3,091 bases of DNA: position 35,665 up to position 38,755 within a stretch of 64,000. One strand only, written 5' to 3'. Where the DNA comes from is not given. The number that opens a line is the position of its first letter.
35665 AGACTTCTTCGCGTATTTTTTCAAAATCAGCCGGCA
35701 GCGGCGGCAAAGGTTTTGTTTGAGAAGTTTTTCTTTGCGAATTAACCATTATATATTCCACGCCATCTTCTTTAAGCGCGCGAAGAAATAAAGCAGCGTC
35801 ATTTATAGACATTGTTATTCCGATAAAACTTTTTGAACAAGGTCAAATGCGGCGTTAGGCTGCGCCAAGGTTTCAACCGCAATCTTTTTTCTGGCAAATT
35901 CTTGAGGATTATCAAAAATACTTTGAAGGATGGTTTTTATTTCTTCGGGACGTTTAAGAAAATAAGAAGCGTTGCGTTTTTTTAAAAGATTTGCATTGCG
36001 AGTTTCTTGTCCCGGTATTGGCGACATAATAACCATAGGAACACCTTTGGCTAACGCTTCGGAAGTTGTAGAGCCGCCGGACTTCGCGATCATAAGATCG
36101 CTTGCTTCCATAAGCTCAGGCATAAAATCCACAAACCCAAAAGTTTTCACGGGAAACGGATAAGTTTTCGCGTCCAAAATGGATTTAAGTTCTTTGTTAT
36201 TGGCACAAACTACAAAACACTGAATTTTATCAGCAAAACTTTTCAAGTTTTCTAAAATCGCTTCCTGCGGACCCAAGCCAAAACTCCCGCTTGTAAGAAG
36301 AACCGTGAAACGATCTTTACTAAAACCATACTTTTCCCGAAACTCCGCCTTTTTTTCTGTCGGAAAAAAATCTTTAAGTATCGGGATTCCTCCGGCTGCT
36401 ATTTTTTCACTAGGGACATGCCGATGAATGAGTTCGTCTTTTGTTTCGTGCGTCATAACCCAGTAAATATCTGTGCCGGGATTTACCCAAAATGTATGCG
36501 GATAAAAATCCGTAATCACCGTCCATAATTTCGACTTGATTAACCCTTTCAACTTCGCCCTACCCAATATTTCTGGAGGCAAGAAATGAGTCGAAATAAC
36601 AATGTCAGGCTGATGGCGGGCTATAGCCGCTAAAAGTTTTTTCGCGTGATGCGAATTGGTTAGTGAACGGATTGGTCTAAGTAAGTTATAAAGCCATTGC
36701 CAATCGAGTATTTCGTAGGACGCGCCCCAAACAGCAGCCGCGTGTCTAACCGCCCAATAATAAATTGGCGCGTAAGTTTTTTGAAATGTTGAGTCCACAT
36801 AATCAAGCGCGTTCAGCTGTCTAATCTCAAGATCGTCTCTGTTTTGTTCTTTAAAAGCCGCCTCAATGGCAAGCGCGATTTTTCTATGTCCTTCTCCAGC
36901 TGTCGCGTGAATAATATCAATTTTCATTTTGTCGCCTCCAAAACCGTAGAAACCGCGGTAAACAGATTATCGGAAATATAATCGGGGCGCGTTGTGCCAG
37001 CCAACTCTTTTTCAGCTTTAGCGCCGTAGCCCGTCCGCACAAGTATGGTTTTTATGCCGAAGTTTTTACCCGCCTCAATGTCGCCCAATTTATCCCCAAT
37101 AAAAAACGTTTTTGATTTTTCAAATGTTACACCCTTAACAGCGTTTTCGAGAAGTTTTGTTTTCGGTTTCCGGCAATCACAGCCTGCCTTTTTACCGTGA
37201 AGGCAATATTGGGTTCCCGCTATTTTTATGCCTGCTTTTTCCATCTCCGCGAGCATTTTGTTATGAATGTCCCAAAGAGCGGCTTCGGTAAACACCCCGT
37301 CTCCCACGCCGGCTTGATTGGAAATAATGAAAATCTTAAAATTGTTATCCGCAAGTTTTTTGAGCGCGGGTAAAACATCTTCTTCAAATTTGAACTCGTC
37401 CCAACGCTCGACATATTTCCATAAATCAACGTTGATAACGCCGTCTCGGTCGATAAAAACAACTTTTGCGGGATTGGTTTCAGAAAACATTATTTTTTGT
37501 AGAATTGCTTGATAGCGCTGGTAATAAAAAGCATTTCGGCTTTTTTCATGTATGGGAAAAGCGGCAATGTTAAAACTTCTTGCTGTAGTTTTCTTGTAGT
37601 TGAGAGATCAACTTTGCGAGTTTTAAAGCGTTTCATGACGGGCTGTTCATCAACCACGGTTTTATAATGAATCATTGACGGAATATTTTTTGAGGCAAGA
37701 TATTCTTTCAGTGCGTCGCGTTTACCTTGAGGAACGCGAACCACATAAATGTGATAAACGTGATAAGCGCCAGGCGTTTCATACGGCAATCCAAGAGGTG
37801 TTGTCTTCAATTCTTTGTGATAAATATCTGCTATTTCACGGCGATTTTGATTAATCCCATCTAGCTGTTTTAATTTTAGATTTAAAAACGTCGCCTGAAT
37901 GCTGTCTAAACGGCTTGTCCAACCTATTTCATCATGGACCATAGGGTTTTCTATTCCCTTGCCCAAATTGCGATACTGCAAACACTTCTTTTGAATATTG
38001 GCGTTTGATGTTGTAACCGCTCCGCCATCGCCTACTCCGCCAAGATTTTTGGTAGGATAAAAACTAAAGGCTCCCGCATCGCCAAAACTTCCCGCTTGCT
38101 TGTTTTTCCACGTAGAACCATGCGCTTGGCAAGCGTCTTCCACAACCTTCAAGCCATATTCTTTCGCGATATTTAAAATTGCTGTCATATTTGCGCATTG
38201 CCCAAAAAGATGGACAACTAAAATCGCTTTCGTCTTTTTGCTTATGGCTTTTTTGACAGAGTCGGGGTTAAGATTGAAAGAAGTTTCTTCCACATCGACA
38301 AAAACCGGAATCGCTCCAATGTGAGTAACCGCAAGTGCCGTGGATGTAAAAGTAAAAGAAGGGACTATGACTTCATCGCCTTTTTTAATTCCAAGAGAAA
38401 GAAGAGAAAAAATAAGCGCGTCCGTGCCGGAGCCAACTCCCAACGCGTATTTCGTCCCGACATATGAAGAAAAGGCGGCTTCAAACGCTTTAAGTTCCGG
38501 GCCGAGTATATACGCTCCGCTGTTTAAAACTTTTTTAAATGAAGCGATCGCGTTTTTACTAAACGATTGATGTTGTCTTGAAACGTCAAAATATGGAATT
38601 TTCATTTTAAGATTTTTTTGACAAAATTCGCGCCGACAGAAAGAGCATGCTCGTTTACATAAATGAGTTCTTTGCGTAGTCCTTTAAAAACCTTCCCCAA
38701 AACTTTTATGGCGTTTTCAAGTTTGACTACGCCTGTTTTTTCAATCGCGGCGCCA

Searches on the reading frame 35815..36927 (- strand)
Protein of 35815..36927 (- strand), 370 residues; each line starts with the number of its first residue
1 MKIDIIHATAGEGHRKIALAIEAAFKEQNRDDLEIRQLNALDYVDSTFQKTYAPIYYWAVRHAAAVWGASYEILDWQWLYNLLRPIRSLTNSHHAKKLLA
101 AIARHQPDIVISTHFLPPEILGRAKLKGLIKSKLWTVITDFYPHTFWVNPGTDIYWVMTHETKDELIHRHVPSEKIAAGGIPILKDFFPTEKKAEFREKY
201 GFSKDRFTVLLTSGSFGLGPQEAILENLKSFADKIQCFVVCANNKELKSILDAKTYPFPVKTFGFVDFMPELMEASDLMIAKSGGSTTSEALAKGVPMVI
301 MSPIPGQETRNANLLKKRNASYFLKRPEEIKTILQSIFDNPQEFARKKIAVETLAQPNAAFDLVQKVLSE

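Call 73: search_protein_families(library=pfam, proteins=[window:35815-36927:-], max_evalue=0.00001)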
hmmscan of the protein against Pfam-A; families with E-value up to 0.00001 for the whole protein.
window:35815-36927:- (370 aa): 2 families
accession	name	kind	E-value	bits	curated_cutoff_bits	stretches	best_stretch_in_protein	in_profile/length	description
PF06925.17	MGDG_synth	-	1.1e-26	94.3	25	1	14-183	1-169/169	Monogalactosyldiacylglycerol (MGDG) synthase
PF04101.22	Glyco_tran_28_C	-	2.4e-10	41.1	22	1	209-347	2-151/166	Glycosyltransferase family 28 C-terminal domain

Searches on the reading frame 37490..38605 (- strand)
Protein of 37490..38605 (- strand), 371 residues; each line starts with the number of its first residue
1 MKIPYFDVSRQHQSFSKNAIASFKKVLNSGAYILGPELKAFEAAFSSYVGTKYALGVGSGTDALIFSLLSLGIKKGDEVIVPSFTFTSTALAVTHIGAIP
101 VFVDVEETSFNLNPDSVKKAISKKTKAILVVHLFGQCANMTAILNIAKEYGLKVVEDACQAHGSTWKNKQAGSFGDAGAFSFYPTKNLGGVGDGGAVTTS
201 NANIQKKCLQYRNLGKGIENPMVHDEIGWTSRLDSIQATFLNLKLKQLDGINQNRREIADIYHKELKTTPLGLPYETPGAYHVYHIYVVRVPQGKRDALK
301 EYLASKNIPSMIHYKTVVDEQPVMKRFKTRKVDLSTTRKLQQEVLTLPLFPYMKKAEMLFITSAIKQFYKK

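Call 73: search_protein_families(library=pfam, proteins=[window:37490-38605:-], max_evalue=0.00001)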
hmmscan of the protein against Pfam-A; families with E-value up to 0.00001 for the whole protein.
window:37490-38605:- (371 aa): 3 families
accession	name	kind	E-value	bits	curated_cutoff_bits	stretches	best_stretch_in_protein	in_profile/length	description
PF01041.23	DegT_DnrJ_EryC1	-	1.9e-109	366.6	19.8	1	17-364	5-358/360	DegT/DnrJ/EryC1/StrS aminotransferase family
PF00155.27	Aminotran_1_2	-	8.8e-09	35.4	19.7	1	37-142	42-160/361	Aminotransferase class I and II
PF01212.27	Beta_elim_lyase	-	2.7e-07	30.6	27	1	35-220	31-232/288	Beta-eliminating lyase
